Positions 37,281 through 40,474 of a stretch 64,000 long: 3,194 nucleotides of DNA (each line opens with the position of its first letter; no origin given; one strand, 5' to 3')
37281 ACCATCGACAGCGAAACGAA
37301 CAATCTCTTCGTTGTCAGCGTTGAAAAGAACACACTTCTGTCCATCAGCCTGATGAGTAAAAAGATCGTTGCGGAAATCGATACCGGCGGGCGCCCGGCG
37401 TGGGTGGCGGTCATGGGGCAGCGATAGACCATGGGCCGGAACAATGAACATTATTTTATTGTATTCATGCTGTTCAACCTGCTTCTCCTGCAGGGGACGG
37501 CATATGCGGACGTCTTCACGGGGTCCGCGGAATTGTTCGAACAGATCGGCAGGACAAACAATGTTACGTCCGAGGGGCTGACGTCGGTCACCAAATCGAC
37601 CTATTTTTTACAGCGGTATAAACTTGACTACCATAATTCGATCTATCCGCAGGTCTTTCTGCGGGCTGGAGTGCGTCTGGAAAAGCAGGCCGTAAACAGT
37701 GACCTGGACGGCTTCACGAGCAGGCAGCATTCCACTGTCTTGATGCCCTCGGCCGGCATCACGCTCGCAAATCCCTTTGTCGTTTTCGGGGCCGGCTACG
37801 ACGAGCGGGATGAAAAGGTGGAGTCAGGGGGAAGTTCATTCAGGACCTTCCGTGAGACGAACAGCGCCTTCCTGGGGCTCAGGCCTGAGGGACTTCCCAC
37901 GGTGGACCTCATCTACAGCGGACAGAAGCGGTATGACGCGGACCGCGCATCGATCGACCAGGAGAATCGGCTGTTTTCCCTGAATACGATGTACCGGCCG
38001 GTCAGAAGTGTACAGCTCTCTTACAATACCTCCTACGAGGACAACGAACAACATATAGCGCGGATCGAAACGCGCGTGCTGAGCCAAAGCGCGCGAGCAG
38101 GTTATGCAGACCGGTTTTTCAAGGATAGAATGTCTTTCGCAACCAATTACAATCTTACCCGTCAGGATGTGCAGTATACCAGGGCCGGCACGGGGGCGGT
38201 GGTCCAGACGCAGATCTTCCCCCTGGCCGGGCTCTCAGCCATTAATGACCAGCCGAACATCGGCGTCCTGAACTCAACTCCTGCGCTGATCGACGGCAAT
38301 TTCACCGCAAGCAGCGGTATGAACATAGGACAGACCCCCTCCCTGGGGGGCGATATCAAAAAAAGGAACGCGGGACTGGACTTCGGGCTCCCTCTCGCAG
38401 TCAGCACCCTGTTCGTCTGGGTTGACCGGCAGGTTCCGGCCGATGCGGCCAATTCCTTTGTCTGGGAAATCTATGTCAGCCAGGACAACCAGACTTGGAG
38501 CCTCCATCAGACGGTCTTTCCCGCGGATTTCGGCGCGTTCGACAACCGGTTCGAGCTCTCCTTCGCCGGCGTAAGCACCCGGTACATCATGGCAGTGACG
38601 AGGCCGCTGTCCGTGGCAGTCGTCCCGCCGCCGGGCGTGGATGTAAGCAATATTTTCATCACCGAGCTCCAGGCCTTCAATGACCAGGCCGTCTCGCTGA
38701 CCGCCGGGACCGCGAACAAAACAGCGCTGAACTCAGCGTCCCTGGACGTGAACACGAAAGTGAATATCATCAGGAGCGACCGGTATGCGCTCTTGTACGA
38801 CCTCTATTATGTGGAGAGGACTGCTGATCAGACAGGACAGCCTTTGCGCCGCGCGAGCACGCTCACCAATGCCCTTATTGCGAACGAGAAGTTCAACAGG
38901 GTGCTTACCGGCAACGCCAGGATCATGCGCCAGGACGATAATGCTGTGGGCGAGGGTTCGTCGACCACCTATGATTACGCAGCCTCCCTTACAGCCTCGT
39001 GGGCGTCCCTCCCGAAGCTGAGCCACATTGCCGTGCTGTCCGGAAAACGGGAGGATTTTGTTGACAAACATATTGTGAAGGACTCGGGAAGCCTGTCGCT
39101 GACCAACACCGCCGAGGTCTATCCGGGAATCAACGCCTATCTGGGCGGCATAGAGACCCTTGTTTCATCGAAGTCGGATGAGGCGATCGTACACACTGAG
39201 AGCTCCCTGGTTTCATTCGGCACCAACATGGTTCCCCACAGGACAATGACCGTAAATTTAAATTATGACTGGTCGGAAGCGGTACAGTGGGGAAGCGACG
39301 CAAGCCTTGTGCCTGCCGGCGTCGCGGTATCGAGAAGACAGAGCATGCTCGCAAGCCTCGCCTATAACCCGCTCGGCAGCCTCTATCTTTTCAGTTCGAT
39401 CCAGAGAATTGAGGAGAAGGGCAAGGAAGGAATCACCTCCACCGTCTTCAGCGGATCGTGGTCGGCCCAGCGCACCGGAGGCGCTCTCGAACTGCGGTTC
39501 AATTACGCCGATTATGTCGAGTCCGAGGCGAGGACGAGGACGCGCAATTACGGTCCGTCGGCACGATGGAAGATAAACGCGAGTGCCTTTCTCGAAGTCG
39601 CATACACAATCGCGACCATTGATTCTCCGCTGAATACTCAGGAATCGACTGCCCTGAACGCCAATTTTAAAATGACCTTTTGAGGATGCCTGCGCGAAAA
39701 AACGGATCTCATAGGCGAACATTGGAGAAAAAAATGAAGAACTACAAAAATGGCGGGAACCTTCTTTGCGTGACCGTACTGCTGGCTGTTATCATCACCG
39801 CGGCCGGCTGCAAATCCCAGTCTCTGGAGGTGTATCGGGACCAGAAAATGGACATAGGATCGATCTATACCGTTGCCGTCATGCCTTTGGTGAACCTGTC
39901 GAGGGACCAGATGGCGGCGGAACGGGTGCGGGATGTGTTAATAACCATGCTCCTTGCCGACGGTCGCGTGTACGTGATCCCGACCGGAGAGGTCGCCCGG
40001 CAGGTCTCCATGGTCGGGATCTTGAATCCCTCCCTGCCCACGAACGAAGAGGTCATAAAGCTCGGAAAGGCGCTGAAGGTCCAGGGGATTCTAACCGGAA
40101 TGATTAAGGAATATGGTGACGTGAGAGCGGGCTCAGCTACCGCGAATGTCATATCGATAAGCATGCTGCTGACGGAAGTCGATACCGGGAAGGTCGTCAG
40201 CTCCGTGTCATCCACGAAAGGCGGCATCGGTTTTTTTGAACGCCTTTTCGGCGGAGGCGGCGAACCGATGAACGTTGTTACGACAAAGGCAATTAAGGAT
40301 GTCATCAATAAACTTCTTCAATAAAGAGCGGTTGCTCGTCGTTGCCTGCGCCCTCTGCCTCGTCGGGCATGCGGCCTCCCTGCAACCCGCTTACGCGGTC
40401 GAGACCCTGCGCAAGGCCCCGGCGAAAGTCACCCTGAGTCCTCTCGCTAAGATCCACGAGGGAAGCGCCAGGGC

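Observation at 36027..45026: Candidate novel outer-membrane/surface module: beta-propeller lipoprotein, 750-aa beta-barrel, CsgG/LpoB-like lipoprotein and a giant MBG/Ig-repeat protein ending in two CsgG/LpoB-like domains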

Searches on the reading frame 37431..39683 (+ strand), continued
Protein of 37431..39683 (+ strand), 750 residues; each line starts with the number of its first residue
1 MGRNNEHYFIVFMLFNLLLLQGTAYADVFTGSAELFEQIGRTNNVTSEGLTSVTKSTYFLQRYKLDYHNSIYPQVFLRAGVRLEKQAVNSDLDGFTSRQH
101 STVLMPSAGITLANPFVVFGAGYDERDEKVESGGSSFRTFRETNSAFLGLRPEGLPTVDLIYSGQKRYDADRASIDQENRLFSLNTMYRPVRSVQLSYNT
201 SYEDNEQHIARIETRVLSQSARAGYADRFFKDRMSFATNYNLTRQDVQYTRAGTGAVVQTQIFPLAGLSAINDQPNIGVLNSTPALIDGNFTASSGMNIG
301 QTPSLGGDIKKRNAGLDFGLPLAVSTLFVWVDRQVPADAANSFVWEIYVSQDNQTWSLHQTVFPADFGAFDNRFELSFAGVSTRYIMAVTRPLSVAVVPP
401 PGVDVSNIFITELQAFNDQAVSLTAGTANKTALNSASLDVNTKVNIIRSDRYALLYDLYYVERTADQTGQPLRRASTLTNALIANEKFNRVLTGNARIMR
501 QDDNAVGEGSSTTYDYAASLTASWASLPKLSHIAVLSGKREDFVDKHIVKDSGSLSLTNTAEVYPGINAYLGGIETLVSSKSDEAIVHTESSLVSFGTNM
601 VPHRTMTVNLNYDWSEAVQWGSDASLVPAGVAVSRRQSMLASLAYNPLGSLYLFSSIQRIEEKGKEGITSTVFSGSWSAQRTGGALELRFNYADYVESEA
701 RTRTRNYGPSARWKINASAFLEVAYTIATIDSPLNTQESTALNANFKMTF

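Call 39: predict_structure(alignment_id=A1)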
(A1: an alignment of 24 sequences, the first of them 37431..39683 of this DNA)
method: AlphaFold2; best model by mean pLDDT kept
length: 750 residues; sequences in the alignment: 24
mean_pLDDT: 83.4   pTM: 0.55
mean pLDDT of the five models: 83.4, 81.7, 81.3, 78.0, 77.9
residues with pLDDT >= 90: 322; 70-90: 323; 50-70: 68; < 50: 37
segments of 3 or more residues with pLDDT < 50: 1-9, 16-25, 253-256, 304-306, 421-425
pLDDT, mean of each block of 10 residues (from residue 1): 41 48 56 94 88 92 93 91 94 85 95 92 95 88 95 88 94 89 91 89 87 82 87 88 79 53 77 79 69 66 59 83 85 79 89 85 74 84 89 73 73 76 52 80 89 92 79 87 90 92 82 94 68 93 86 93 85 93 83 93 90 92 59 88 89 93 86 88 76 87 91 89 94 91 93
secondary structure, 60 per line:
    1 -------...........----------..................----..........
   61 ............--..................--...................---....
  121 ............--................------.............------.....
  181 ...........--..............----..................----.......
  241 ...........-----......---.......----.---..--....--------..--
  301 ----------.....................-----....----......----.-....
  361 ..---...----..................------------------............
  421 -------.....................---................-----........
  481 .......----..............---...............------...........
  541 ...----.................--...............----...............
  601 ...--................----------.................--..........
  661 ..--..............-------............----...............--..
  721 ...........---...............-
elements in order (helices of 4 or more, strands of 3 or more residues): H8-18 E29-46 E51-72 E75-92 E95-113 E117-132 E135-150 E157-169 E176-191 E194-207 E212-229 E234-251 E257-262 E266-272 H285-288 E311-331 H337-340 E345-350 E357-362 E366-368 E373-390 E409-420 E428-448 E452-467 E473-487 E492-505 E509-523 E530-543 E548-564 E567-581 E586-603 E606-621 E632-648 E651-662 E665-678 E686-697 E702-716 E719-731 E735-749

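Call 43: fold_search(model_id=the predicted structure, library=pdb)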
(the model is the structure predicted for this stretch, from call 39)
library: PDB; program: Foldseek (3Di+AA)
matches with E <= 10: 845; with E <= 0.001: 222
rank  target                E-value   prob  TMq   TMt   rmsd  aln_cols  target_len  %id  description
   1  6r2q_B                1.2e-08  1.00  0.33  0.37  14.8       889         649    7  Structure of the Mtr complex (released 2020-04-22)
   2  1xkw                  2.9e-08  1.00  0.22  0.24  21.9       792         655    9  Pyochelin outer membrane receptor FptA from Pseudomonas aeruginosa (released 2005-10-04)
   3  2o5p_B                2.9e-08  1.00  0.19  0.19  23.8       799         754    9  Crystal structure of the full length ferric pyoverdine outer membrane receptor FpvA of Pseudomonas aeruginosa in its a (released 2007-10-30)
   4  2o5p_A                5.0e-08  1.00  0.20  0.20  23.2       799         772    8  Crystal structure of the full length ferric pyoverdine outer membrane receptor FpvA of Pseudomonas aeruginosa in its a (released 2007-10-30)
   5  6e4v                  5.3e-08  1.00  0.23  0.24  21.6       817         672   10  The Crystal Structure of FhuE from E. coli in complex with its substrate Coprogen (released 2019-04-10)
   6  5nec_B                6.6e-08  1.00  0.22  0.25  20.0       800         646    8  Crystal structure of the siderophore receptor PiuD from Pseudomonas aeruginosa (released 2018-02-07)
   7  5nec_A                8.4e-08  1.00  0.21  0.22  19.8       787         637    8  Crystal structure of the siderophore receptor PiuD from Pseudomonas aeruginosa (released 2018-02-07)
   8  9fw9_D                9.6e-08  1.00  0.24  0.26  28.2       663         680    6  Cryo-EM structure of the type 1 pilus assembly platform as part of the FimA-bound chaperone-usher pilus complex (FimDH (released 2025-06-04)
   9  6h7v_B                1.4e-07  1.00  0.20  0.21  22.7       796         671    8  Crystal structure of BauA, the Ferric preacinetobactin receptor from Acinetobacter baumannii (released 2018-10-10)
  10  1xkh_A                1.8e-07  1.00  0.21  0.22  23.4       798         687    9  Pyoverdine outer membrane receptor FpvA from Pseudomonas aeruginosa PAO1 bound to pyoverdine (released 2005-03-15)
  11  8bmx_B                2.0e-07  1.00  0.23  0.25  18.9       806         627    9  Bacteroides thetaiotaomicron B12 TonB dependent transporter in complex with a surface lipoprotein (released 2023-09-20)
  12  6h7v_A                2.1e-07  1.00  0.22  0.23  21.6       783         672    8  Crystal structure of BauA, the Ferric preacinetobactin receptor from Acinetobacter baumannii (released 2018-10-10)
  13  5odw_B                2.5e-07  1.00  0.21  0.21  23.4       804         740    9  Structure of the FpvAI-pyocin S2 complex (released 2017-11-08)
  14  2hdi_A                3.8e-07  1.00  0.22  0.25  17.6       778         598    7  Crystal structure of the Colicin I receptor Cir from E.coli in complex with receptor binding domain of Colicin Ia. (released 2007-05-08)
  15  6r1f                  4.2e-07  1.00  0.21  0.22  19.4       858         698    7  Crystal structure of the ferric enterobactin receptor mutant R480A from Pseudomonas aeruginosa (PfeA) in complex with en (released 2019-04-10)
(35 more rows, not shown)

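Call 60: search_solved_structures(query=A1, max_evalue=1)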
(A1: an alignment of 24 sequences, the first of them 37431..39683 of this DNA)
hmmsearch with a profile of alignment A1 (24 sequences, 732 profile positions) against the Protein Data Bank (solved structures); distinct sequences matched with E-value up to 1: 0.

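Call 64: find_encoding_contigs(protein=P0001, flank=1000, max_places=3)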
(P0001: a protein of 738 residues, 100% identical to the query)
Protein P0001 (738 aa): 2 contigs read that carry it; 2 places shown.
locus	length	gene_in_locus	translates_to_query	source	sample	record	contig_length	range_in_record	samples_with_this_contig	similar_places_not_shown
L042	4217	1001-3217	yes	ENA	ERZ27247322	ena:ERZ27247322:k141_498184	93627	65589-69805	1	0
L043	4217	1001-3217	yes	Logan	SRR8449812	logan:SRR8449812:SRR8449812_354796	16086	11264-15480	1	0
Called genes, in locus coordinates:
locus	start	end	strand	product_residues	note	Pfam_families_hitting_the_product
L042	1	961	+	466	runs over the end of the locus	PF02239:Cytochrom_D1 (faint), PF10282:Lactonase (faint), PF21783:YNCE, PF25174:Beta-prop_THOC3 (faint), PF22494:choice_anch_I (faint)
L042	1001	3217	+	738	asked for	-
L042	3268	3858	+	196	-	PF13036:LpoB (faint)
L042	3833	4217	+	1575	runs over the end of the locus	PF02368:Big_2 (faint), PF26918:Ig_Eae (faint), PF18887:MBG_3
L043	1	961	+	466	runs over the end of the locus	PF02239:Cytochrom_D1 (faint), PF10282:Lactonase (faint), PF21783:YNCE, PF25174:Beta-prop_THOC3 (faint), PF22494:choice_anch_I (faint)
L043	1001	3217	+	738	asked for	-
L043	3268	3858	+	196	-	PF13036:LpoB (faint)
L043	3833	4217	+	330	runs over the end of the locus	?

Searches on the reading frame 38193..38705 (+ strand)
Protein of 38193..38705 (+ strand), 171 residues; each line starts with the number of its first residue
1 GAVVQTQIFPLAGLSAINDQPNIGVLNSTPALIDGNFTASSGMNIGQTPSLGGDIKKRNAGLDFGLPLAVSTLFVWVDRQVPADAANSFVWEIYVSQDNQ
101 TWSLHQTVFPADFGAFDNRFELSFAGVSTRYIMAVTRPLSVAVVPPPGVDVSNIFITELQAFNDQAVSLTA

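Call 59: search_protein_families(library=pfam, proteins=[window:38193-38705:+], max_evalue=0.01)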
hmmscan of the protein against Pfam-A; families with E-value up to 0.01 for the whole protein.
window:38193-38705:+ (171 aa): 0 families

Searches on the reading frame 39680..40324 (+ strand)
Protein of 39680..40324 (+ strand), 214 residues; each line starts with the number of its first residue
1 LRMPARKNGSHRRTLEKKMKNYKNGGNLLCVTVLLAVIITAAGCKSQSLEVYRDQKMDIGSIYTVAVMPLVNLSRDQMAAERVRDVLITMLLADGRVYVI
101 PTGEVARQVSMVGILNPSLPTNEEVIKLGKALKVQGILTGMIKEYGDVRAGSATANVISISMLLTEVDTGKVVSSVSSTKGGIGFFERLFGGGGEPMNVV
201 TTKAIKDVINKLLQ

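Call 4: search_protein_families(library=pfam, proteins=[window:39680-40324:+], max_evalue=0.1)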
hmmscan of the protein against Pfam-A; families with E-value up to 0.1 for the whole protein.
window:39680-40324:+ (214 aa): 2 families
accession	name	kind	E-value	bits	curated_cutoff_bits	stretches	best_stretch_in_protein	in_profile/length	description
PF13036.11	LpoB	-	2.4e-05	24.7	22.3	1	61-173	29-140/147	Peptidoglycan-synthase activator LpoB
PF05643.16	GNA1162-like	-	0.01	15.9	25.9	1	64-175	13-123/185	Putative lipoprotein GNA1162-like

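Call 5: search_protein_families(library=ncbifam, proteins=[window:39680-40324:+], max_evalue=0.1)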
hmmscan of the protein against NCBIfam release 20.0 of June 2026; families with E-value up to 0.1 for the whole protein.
window:39680-40324:+ (214 aa): 1 family
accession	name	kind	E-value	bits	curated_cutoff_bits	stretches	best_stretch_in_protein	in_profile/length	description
TIGR02722.1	lp_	equivalog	0.0017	18.4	110.55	1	65-173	72-180/189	penicillin-binding protein activator LpoB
